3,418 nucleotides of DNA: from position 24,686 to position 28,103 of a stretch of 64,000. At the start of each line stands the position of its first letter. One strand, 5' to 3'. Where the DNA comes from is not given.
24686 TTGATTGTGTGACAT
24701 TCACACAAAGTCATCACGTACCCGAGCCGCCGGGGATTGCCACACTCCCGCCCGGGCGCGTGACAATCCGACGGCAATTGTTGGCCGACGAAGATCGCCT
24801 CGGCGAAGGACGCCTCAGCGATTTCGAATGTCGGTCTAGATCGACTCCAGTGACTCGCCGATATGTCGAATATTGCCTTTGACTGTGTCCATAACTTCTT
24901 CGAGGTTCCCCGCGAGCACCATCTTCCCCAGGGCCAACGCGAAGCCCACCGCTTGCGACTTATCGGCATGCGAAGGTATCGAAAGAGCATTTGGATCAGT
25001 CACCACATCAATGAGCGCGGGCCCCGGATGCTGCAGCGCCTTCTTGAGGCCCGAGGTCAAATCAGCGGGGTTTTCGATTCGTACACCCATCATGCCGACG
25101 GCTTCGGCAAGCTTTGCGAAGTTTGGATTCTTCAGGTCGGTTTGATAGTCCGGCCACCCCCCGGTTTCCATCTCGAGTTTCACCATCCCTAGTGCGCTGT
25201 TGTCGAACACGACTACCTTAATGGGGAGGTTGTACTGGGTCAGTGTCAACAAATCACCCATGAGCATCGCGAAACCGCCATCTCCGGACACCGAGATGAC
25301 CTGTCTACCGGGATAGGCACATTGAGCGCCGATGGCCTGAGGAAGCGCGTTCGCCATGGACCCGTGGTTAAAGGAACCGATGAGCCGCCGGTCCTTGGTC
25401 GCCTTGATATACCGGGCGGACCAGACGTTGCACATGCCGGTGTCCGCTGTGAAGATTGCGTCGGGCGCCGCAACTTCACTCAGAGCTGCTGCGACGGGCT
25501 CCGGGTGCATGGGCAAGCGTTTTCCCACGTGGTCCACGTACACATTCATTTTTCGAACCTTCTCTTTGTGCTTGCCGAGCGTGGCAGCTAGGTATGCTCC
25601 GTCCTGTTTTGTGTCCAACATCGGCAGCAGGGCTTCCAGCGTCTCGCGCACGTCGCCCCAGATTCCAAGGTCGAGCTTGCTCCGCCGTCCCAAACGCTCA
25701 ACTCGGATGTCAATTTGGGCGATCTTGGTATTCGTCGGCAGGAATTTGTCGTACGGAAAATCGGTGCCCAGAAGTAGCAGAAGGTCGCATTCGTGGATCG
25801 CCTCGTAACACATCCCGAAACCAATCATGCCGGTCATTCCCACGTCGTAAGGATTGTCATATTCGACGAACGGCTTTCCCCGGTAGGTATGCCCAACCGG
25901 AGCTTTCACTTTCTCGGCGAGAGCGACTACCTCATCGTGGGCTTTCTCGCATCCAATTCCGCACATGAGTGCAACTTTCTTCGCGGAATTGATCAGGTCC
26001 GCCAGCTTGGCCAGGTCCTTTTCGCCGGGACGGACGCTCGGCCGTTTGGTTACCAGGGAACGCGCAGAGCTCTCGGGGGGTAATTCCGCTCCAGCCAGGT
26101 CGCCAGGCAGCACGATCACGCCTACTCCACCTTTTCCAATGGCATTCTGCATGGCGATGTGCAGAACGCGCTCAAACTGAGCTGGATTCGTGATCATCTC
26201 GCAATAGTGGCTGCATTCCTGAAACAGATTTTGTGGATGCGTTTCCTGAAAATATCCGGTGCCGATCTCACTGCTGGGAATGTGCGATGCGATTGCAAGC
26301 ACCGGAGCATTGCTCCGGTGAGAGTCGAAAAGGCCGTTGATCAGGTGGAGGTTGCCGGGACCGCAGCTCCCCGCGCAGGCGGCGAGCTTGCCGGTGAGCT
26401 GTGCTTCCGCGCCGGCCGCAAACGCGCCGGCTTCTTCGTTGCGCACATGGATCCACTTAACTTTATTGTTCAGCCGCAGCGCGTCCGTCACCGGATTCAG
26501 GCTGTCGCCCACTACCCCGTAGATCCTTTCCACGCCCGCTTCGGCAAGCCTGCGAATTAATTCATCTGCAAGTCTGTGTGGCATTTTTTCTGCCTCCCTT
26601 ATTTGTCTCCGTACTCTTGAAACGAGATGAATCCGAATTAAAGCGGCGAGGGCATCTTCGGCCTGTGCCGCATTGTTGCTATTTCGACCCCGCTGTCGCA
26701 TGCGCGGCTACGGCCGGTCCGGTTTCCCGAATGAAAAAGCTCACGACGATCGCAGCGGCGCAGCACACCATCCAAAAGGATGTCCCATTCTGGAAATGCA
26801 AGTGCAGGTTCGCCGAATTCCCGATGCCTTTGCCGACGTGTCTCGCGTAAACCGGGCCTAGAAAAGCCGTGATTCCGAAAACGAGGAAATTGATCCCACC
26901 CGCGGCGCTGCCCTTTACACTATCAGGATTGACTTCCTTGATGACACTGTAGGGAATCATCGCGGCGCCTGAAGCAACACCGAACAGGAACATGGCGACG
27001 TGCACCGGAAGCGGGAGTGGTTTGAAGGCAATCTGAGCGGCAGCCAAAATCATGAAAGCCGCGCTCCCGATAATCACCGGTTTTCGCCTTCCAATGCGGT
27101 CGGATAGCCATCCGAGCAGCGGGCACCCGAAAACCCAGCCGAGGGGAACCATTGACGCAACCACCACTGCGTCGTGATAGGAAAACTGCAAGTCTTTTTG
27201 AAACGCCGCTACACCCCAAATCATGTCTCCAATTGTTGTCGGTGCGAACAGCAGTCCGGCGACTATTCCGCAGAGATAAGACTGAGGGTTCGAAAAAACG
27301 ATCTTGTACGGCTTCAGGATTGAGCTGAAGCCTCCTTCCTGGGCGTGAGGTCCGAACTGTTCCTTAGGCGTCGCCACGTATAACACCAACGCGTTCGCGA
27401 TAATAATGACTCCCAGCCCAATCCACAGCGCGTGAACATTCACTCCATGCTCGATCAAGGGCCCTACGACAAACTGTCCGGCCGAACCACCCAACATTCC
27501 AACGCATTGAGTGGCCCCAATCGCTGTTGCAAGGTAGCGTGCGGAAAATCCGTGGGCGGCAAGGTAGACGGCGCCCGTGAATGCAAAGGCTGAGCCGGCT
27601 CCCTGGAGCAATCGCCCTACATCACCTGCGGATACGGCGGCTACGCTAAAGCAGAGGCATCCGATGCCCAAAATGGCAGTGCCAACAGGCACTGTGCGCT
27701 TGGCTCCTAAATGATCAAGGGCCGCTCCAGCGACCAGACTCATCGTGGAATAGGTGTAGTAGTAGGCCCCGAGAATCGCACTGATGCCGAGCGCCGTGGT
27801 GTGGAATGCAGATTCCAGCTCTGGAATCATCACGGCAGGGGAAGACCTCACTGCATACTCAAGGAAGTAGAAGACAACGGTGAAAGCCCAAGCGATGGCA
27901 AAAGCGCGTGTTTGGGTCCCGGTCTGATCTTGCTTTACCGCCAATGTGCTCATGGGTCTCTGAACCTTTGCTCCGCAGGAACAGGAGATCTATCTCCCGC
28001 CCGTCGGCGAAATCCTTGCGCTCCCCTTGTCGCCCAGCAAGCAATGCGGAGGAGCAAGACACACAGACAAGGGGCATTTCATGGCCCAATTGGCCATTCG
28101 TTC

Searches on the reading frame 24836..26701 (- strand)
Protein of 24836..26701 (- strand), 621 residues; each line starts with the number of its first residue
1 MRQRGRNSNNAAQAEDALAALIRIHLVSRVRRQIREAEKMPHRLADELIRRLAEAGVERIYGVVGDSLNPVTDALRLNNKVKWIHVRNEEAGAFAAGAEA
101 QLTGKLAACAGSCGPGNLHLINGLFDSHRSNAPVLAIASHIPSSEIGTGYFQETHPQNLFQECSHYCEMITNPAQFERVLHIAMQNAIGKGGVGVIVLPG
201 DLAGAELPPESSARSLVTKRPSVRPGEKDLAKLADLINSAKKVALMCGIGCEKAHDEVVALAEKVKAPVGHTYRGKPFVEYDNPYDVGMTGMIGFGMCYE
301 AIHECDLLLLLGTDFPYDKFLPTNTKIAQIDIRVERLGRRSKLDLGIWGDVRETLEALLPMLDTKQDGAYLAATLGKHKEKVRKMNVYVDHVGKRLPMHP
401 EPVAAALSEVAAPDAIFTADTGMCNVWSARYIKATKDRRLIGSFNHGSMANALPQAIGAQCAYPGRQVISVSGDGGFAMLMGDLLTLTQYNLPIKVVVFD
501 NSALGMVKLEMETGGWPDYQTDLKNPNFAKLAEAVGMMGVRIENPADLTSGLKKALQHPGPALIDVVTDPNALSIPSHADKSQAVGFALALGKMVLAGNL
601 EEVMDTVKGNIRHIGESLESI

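Call 30: search_protein_families(library=pfam, proteins=[window:24836-26701:-], max_evalue=0.0001)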
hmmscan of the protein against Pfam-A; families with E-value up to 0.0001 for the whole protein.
window:24836-26701:- (621 aa): 3 families
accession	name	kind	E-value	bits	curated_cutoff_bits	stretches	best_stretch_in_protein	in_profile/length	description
PF02775.26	TPP_enzyme_C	-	1.3e-45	155.3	21.9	1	420-566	1-151/151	Thiamine pyrophosphate enzyme, C-terminal TPP binding domain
PF00205.28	TPP_enzyme_M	-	2.7e-35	121.5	30.4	1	231-358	2-137/137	Thiamine pyrophosphate enzyme, central domain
PF02776.23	TPP_enzyme_N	-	1.9e-30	105.5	26.8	1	43-154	2-114/119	Thiamine pyrophosphate enzyme, N-terminal TPP binding domain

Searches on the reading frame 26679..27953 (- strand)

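Call 30: search_protein_families(library=pfam, proteins=[window:26679-27953:-], max_evalue=0.0001)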
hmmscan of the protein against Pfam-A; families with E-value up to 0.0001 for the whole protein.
window:26679-27953:- (424 aa): 2 families
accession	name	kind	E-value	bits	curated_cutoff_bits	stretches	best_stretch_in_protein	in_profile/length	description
PF07690.21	MFS_1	-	1.5e-34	119.9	33.4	1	27-367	3-347/347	Major Facilitator Superfamily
PF00083.30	Sugar_tr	-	3.1e-06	26.8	22.3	1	261-310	47-96/452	Sugar (and other) transporter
